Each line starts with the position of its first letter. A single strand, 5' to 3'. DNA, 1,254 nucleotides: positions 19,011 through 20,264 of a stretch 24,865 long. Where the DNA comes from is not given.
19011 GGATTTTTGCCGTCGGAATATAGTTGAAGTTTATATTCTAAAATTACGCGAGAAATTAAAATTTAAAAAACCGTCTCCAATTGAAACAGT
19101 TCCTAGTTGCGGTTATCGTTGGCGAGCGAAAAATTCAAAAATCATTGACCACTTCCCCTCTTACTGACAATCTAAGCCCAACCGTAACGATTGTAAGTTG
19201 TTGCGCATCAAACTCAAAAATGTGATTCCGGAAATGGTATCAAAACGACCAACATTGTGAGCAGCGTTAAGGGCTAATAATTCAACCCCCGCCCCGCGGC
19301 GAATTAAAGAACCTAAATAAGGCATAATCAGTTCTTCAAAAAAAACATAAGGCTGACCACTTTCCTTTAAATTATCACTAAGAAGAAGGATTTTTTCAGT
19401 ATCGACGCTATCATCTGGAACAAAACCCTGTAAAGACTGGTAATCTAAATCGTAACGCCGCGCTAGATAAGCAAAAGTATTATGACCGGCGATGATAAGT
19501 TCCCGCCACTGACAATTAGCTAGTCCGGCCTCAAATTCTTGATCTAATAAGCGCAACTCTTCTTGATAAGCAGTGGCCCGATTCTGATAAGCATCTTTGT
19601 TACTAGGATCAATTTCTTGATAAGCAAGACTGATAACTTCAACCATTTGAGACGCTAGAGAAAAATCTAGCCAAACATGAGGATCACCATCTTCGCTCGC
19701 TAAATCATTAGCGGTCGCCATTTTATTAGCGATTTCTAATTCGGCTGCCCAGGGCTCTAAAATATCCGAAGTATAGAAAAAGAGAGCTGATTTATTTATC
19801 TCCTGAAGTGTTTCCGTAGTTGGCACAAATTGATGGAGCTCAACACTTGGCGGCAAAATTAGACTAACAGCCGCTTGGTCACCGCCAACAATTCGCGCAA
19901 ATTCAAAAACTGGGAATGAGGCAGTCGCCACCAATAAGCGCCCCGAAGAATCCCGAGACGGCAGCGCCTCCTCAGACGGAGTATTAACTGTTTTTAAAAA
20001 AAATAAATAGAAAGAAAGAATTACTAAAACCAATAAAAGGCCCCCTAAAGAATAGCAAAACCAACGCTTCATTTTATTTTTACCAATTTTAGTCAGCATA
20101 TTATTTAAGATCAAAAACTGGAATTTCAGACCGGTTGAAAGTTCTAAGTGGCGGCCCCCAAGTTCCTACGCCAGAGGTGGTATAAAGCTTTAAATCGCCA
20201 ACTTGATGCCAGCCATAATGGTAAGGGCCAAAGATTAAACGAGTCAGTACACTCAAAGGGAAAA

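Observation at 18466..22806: Candidate multi-component signalling system: orphan RR, metal SBP, phosphoesterase, pseudo-RR and sensor-less kinase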

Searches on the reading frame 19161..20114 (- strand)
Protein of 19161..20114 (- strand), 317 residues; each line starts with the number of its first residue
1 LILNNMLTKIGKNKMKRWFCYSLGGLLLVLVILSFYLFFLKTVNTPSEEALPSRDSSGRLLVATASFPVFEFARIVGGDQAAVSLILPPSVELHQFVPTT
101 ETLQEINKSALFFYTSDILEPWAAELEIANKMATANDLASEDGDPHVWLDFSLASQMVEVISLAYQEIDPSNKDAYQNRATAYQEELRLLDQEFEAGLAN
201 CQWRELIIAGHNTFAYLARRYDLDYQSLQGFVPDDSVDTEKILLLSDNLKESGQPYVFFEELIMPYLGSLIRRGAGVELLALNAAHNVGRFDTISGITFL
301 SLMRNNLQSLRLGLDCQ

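Call 3: search_protein_families(library=pfam, proteins=[window:19161-20114:-], max_evalue=0.01)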
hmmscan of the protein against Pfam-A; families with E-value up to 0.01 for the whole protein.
window:19161-20114:- (317 aa): 1 family
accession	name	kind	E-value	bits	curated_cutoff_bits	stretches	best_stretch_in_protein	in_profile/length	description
PF01297.22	ZnuA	-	1.3e-49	169.4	29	1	62-311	1-261/263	Zinc-uptake complex component A periplasmic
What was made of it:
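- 19161..20114 (-): Membrane-anchored ZnuA/AdcA-type zinc-binding SBP (317 aa) with no adjacent ABC permease or ATPase. Second gene of the PE-SBP operon. PF01297 E=1e-49 (call 3).
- Checked: 19161-20114(-): ZnuA family PF01297, E=1e-49 (call 3).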

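Call 4: search_protein_families(library=ncbifam, proteins=[window:19161-20114:-], max_evalue=0.01)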
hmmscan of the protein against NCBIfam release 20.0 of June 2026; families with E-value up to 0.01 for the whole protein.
window:19161-20114:- (317 aa): 8 families
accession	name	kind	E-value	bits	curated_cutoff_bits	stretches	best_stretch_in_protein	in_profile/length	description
NF033605.1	Zn_bnd_ABC_AdcA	exception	7.1e-28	97.8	700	2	144-314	153-322/517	zinc ABC transporter substrate-binding lipoprotein AdcA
NF053842.1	MnTportMntCDein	equivalog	4.7e-26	91.6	400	1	62-308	8-276/281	manganese ABC transporter substrate-binding protein MntC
NF040870.1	AztC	equivalog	2e-24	86.5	350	1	69-313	8-276/277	zinc ABC transporter substrate-binding protein AztC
TIGR03772.1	anch_rpt_subst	equivalog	5.7e-18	64.8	350.45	1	144-311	317-482/486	anchored repeat ABC transporter, substrate-binding protein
NF053703.1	Mn_SBP_EfaA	exception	2e-15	56.8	485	1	32-261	9-257/310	Mn/Fe ABC transporter substrate-binding lipoprotein EfaA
NF040928.1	ABC_lipo_SloC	subfamily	5.7e-13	48.6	525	1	142-314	130-302/304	metal ABC transporter substrate-binding lipoprotein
NF047355.1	ABC_bind_Mn_Staph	exception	4.4e-11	42.6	500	1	138-224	132-219/309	manganese ABC transporter substrate-binding lipoprotein MntC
NF007091.2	PRK09545.1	equivalog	0.00039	19.7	268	1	138-283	144-288/318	zinc ABC transporter substrate-binding protein ZnuA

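Call 40: find_homologous_proteins(query=window:19161-20114:-)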
Query window:19161-20114:- (317 aa): 204 proteins with E <= 0.001 among 6351 candidates; the best 120 are listed.
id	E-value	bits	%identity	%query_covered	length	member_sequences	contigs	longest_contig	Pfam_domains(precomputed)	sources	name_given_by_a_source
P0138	9.5e-183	624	90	98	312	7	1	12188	PF01297.23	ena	-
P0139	9.8e-167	572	82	98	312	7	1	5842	PF01297.23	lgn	-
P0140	7.9e-141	487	71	98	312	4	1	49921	PF01297.23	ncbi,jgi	ncbi:MAG: metal ABC transporter solute-binding protein, Zn/Mn family [Patescibacteria group bacteriu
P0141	2.4e-132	459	68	98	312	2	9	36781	PF01297.23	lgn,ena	-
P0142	1.4e-107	378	59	90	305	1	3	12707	PF01297.23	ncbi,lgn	-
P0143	1.3e-104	368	60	85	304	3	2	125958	PF01297.23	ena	-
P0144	1.1e-92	329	51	87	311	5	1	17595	PF01297.23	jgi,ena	-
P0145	8.4e-92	326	51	89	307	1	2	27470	PF01297.23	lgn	-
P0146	3.0e-90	321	56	84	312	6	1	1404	PF01297.23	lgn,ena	-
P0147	7.6e-90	319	52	85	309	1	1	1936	PF01297.23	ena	-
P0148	2.1e-89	318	50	97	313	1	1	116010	PF01297.23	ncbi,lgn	ncbi:MAG: zinc ABC transporter substrate-binding protein [Candidatus Falkowbacteria bacterium]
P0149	1.6e-88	315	51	92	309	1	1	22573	PF01297.23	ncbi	-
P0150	1.9e-88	315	51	86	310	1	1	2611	PF01297.23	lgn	-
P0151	3.5e-88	314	51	85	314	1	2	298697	PF01297.23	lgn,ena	-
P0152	4.1e-88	314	48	97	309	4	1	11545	PF01297.23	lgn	-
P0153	8.1e-88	313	49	97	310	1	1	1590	PF01297.23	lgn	-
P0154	1.4e-87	312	49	91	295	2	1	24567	PF01297.23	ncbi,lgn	-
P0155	4.0e-87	310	51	84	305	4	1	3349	PF01297.23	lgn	-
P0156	7.7e-87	310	52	85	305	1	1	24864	PF01297.23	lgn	-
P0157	1.9e-85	305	50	84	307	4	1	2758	PF01297.23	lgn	-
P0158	6.1e-85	303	50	84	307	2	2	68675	PF01297.23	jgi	jgi:zinc transport system substrate-binding protein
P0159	1.3e-80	289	46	89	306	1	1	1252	PF01297.23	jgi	jgi:zinc transport system substrate-binding protein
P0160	2.1e-80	288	48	91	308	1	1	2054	PF01297.23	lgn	-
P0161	1.2e-79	286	45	92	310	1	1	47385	PF01297.23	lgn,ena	-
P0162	1.3e-78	283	49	83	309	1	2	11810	PF01297.23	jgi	jgi:zinc transport system substrate-binding protein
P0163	1.2e-77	279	45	89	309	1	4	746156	PF01297.23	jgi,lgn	jgi:zinc transport system substrate-binding protein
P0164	1.5e-77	279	45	93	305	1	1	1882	PF01297.23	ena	-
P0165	1.9e-77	279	46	88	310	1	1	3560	PF01297.23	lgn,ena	-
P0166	9.0e-77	276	48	83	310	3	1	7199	PF01297.23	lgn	-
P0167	2.1e-76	275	45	92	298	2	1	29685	PF01297.23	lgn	-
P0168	6.9e-74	267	45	83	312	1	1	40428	PF01297.23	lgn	-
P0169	2.3e-73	265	43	92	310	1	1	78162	PF01297.23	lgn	-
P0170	7.9e-70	254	41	92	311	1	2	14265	PF01297.23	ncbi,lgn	-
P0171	9.4e-68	247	40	92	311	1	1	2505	PF01297.23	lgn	-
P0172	2.7e-61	226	52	63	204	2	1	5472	PF01297.23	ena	-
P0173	1.0e-57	214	38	85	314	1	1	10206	PF01297.23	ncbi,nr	ncbi:MAG: metal ABC transporter substrate-binding protein [bacterium]|nr:metal ABC transporter subst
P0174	4.0e-57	212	37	90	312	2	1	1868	PF01297.23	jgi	jgi:zinc transport system substrate-binding protein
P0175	7.2e-55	205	39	83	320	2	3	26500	PF01297.23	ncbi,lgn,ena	-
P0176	1.6e-54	203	40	81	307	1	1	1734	PF01297.23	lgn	-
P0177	2.7e-54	203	40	82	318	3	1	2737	PF01297.23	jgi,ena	-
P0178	4.4e-54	202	38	82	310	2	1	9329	PF01297.23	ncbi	-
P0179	8.5e-54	201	36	92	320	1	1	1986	PF01297.23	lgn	-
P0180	1.3e-52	197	41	82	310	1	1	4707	PF01297.23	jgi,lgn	jgi:zinc transport system substrate-binding protein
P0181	2.9e-52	196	34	92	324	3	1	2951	PF01297.23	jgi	-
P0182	3.1e-52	196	36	81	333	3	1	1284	PF01297.23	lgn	-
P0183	2.2e-50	190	34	93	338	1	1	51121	PF01297.23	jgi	jgi:zinc transport system substrate-binding protein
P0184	1.6e-48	184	36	82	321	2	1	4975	PF01297.23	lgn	-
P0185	8.0e-48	181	38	82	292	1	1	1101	PF01297.23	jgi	-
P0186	1.0e-46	178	34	96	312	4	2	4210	PF01297.23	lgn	-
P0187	1.2e-45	174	36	84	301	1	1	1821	PF01297.23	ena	-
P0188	1.3e-45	174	38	82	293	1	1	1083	PF01297.23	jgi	jgi:zinc transport system substrate-binding protein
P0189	4.2e-45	172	37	82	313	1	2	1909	PF01297.23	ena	-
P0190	1.3e-44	171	35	81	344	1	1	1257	PF01297.23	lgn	-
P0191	1.3e-44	171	36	81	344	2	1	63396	PF01297.23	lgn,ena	-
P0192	1.1e-43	168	34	82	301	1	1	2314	PF01297.23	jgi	jgi:zinc transport system substrate-binding protein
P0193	1.9e-43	167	36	85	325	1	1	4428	PF01297.23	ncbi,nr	ncbi:MAG: metal ABC transporter substrate-binding protein [Bacillota bacterium]|nr:metal ABC transpo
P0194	5.9e-43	165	33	82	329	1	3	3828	PF01297.23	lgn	-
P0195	6.0e-43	165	34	82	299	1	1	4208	PF01297.23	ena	-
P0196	7.1e-43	165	32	84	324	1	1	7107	PF01297.23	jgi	jgi:zinc transport system substrate-binding protein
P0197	7.3e-43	165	34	82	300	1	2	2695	PF01297.23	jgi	-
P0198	9.4e-43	165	33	82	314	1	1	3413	PF01297.23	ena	-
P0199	1.9e-42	164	34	82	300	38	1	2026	PF01297.23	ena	-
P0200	5.7e-42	162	35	80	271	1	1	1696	PF01297.23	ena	-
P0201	5.7e-42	162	34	81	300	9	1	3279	PF01297.23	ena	-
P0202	6.2e-42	162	33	82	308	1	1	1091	PF01297.23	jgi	jgi:zinc transport system substrate-binding protein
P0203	1.5e-41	161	32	82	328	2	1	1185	PF01297.23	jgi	jgi:zinc transport system substrate-binding protein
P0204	1.7e-41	161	32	85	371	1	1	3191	PF01297.23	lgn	-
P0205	1.8e-41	161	35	82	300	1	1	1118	PF01297.23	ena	-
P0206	2.4e-41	160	36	82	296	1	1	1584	PF01297.23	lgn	-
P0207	2.7e-41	160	32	82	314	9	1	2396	PF01297.23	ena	-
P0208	1.2e-40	158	31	84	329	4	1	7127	PF01297.23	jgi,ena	-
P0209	1.5e-40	158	32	92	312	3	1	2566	PF01297.23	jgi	jgi:zinc transport system substrate-binding protein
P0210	2.0e-40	157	32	82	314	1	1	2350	PF01297.23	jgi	jgi:zinc transport system substrate-binding protein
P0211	2.1e-40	157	31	90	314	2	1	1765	PF01297.23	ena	-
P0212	3.5e-40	156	33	81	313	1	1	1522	PF01297.23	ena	-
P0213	3.6e-40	156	35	82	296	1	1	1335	PF01297.23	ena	-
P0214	7.0e-40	155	35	82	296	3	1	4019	PF01297.23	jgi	-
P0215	8.3e-40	155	33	82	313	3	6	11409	PF01297.23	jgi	jgi:zinc transport system substrate-binding protein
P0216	8.6e-40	155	34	82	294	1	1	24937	PF01297.23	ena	-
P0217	2.4e-39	154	32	82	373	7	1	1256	PF01569.28,PF01297.23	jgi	jgi:zinc transport system substrate-binding protein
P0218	2.7e-39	153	32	98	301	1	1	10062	PF01297.23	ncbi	ncbi:MAG: metal ABC transporter substrate-binding protein [Acidimicrobiia bacterium]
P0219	3.4e-39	153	34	81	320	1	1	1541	PF01297.23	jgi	jgi:zinc transport system substrate-binding protein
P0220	3.9e-39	153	32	90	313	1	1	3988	PF01297.23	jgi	jgi:zinc transport system substrate-binding protein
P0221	4.1e-39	153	33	83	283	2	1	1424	PF01297.23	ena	-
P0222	4.8e-39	153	32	82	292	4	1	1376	PF01297.23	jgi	jgi:zinc transport system substrate-binding protein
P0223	4.8e-39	153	34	81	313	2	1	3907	PF01297.23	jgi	jgi:zinc transport system substrate-binding protein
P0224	5.3e-39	152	32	82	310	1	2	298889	PF01297.23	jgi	jgi:zinc transport system substrate-binding protein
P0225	7.8e-39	152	34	83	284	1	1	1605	PF01297.23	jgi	jgi:zinc transport system substrate-binding protein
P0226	7.9e-39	152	35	79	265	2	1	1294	PF01297.23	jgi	jgi:zinc transport system substrate-binding protein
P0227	8.9e-39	152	34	81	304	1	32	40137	PF01297.23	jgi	jgi:zinc transport system substrate-binding protein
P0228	9.0e-39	152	35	81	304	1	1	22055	PF01297.23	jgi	jgi:zinc transport system substrate-binding protein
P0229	9.6e-39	152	33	83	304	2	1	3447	PF01297.23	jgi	jgi:zinc transport system substrate-binding protein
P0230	2.7e-38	150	34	82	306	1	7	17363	PF01297.23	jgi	jgi:zinc transport system substrate-binding protein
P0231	3.2e-38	150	32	82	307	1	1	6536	PF01297.23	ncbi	-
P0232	4.7e-38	149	33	82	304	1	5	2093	PF01297.23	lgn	-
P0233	5.9e-38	149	34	83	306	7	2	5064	PF01297.23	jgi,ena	jgi:zinc transport system substrate-binding protein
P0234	9.2e-38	148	35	81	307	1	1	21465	PF01297.23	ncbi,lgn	-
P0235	1.6e-37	148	32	79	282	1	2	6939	PF01297.23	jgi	jgi:zinc transport system substrate-binding protein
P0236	4.9e-37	146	31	92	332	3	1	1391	PF01297.23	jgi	-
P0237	5.3e-37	146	34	81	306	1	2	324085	PF01297.23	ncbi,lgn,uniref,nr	ncbi:metal ABC transporter substrate-binding protein [Desulfofundulus thermocisternus]|uniref:metal 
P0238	1.7e-36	144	33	81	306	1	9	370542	PF01297.23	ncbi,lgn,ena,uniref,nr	ncbi:metal ABC transporter substrate-binding protein [Desulfofundulus thermocisternus]|uniref:metal 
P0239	1.7e-36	144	33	81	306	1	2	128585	PF01297.23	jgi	jgi:zinc transport system substrate-binding protein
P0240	1.8e-36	144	33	83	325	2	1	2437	PF01297.23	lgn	-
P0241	1.8e-36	144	35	81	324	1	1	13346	PF01297.23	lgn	-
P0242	2.0e-36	144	33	81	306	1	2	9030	PF01297.23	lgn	-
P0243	2.0e-36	144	33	81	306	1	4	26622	PF01297.23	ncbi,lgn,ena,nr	ncbi:MAG: zinc transport system substrate-binding protein [Thermoanaerobacter sp.]|nr:zinc transport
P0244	2.0e-36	144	33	81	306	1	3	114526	PF01297.23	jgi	jgi:zinc transport system substrate-binding protein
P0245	2.2e-36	144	33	83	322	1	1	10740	PF01297.23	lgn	-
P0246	2.5e-36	144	32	81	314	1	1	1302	PF01297.23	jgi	jgi:zinc transport system substrate-binding protein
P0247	2.7e-36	144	32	84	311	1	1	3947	PF01297.23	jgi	jgi:zinc transport system substrate-binding protein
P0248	2.9e-36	143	32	84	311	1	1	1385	PF01297.23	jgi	jgi:zinc transport system substrate-binding protein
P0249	5.3e-36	143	32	84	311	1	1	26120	PF01297.23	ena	-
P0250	5.8e-36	142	31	82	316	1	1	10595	PF01297.23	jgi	jgi:zinc transport system substrate-binding protein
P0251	6.0e-36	142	32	81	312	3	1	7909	PF01297.23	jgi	jgi:zinc transport system substrate-binding protein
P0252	7.2e-36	142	32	84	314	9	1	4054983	PF01297.23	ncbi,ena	-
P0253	9.3e-36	142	31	91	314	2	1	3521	PF01297.23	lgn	-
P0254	1.5e-35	141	31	82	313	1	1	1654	PF01297.23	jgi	jgi:zinc transport system substrate-binding protein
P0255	1.9e-35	141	32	84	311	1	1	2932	PF01297.23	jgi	jgi:zinc transport system substrate-binding protein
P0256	2.4e-35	140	32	83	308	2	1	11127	PF01297.23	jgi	-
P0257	3.1e-35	140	32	84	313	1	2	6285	PF01297.23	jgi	jgi:zinc transport system substrate-binding protein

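Call 41: find_encoding_contigs(protein=P0143, flank=8000, max_places=1)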
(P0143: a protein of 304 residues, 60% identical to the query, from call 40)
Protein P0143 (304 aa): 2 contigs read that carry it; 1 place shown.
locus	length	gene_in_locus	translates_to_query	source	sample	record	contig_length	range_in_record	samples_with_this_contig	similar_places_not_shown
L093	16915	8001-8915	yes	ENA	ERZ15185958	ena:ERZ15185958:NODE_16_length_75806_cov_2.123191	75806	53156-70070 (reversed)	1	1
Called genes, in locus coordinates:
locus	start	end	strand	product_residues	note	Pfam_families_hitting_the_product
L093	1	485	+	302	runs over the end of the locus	PF18075:FtsX_ECD, PF02687:FtsX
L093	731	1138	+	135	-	-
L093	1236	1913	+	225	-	PF01551:Peptidase_M23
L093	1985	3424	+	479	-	PF00587:tRNA-synt_2b, PF03129:HGTP_anticodon, PF09180:ProRS-C_1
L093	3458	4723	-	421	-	-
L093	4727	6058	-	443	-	PF02518:HATPase_c, PF14501:HATPase_c_5 (weak)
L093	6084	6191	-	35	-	-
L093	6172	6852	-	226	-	PF00486:Trans_reg_C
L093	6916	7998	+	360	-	PF00149:Metallophos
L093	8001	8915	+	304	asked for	PF01297:ZnuA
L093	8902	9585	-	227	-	PF00072:Response_reg, PF00486:Trans_reg_C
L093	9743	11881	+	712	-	PF03717:PBP_dimer, PF00905:Transpeptidase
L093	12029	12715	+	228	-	PF03444:WHD_HrcA (weak), PF08279:HTH_11 (faint), PF01628:HrcA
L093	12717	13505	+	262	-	PF00293:NUDIX (faint), PF01025:GrpE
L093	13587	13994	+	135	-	PF00011:HSP20, PF17886:ArsA_HSP20 (weak)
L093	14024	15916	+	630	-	PF00012:HSP70, PF06723:MreB_Mbl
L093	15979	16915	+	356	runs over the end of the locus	PF00226:DnaJ, PF01556:DnaJ_C, PF00684:DnaJ_CXXCXGXG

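Call 42: find_encoding_contigs(protein=P0148, flank=8000, max_places=1)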
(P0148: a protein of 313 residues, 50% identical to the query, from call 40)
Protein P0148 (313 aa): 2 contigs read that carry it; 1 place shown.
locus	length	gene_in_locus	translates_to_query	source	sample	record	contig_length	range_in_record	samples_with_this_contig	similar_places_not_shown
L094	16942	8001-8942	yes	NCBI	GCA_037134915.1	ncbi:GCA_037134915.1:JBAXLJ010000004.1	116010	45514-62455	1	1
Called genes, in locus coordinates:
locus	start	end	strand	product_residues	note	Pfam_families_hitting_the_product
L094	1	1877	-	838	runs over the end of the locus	PF00690:Cation_ATPase_N, PF00122:E1-E2_ATPase, PF00702:Hydrolase, PF13246:Cation_ATPase, PF00689:Cation_ATPase_C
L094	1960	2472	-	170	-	-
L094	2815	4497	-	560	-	-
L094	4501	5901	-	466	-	PF02518:HATPase_c, PF14501:HATPase_c_5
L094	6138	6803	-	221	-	PF00072:Response_reg, PF00486:Trans_reg_C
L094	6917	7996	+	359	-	PF00149:Metallophos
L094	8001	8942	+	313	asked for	PF01297:ZnuA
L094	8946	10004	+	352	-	PF09587:PGA_cap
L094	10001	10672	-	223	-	PF00072:Response_reg, PF00486:Trans_reg_C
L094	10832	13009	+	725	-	PF03717:PBP_dimer, PF00905:Transpeptidase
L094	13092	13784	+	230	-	PF08220:HTH_DeoR (weak), PF08279:HTH_11 (weak), PF01628:HrcA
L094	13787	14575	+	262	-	PF01025:GrpE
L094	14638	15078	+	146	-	PF26144:ACL_Hsps-like (faint), PF00011:HSP20, PF17886:ArsA_HSP20 (faint)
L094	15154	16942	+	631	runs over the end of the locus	PF00012:HSP70, PF06723:MreB_Mbl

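Call 43: find_encoding_contigs(protein=P0151, flank=8000, max_places=1)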
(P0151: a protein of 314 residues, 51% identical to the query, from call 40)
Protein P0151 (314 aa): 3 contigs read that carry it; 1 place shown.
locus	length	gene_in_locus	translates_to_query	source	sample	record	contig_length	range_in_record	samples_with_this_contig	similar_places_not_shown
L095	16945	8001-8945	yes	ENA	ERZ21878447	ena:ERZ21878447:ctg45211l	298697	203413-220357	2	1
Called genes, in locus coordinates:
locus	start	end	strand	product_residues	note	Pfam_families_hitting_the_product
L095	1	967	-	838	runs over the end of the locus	PF00690:Cation_ATPase_N, PF00122:E1-E2_ATPase, PF00702:Hydrolase, PF13246:Cation_ATPase, PF00689:Cation_ATPase_C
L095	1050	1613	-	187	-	-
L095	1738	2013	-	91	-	-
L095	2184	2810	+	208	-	PF00233:PDEase_I (weak)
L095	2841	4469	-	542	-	-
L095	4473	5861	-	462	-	PF02518:HATPase_c, PF14501:HATPase_c_5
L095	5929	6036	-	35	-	-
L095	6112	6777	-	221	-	PF00072:Response_reg, PF00486:Trans_reg_C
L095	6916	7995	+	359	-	PF00149:Metallophos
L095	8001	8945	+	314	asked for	PF01297:ZnuA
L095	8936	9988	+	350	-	PF09587:PGA_cap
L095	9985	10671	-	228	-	PF00072:Response_reg, PF00486:Trans_reg_C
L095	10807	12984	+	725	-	PF03717:PBP_dimer, PF00905:Transpeptidase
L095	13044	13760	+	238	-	PF08220:HTH_DeoR (weak), PF08279:HTH_11 (weak), PF01628:HrcA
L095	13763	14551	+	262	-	PF01025:GrpE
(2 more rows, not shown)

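Call 44: find_encoding_contigs(protein=P0163, flank=8000, max_places=1)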
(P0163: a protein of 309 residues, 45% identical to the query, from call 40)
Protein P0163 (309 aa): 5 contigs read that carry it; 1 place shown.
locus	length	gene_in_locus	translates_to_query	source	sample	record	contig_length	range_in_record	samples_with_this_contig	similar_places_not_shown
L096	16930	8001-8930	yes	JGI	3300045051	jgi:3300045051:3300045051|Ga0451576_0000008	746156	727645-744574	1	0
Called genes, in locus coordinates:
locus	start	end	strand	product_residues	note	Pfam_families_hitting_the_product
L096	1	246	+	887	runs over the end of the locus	PF00690:Cation_ATPase_N, PF00122:E1-E2_ATPase, PF00702:Hydrolase, PF13246:Cation_ATPase, PF08282:Hydrolase_3 (weak), PF00689:Cation_ATPase_C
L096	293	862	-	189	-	-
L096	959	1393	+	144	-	PF03073:TspO_MBR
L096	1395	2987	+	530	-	PF28550:DUF8436, PF01266:DAO (faint), PF03486:HI0933_like, PF13450:NAD_binding_8 (weak), PF21688:FAD-depend_C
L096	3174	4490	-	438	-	-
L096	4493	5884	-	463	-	PF02518:HATPase_c, PF14501:HATPase_c_5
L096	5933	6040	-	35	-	-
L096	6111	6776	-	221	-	PF00072:Response_reg, PF00486:Trans_reg_C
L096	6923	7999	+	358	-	PF00149:Metallophos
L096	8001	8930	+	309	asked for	PF01297:ZnuA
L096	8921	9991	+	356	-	PF09587:PGA_cap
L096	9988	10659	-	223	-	PF00072:Response_reg, PF00486:Trans_reg_C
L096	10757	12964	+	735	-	PF03717:PBP_dimer, PF00905:Transpeptidase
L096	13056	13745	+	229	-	PF08220:HTH_DeoR (weak), PF01628:HrcA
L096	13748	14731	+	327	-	PF07866:DUF1653, PF01025:GrpE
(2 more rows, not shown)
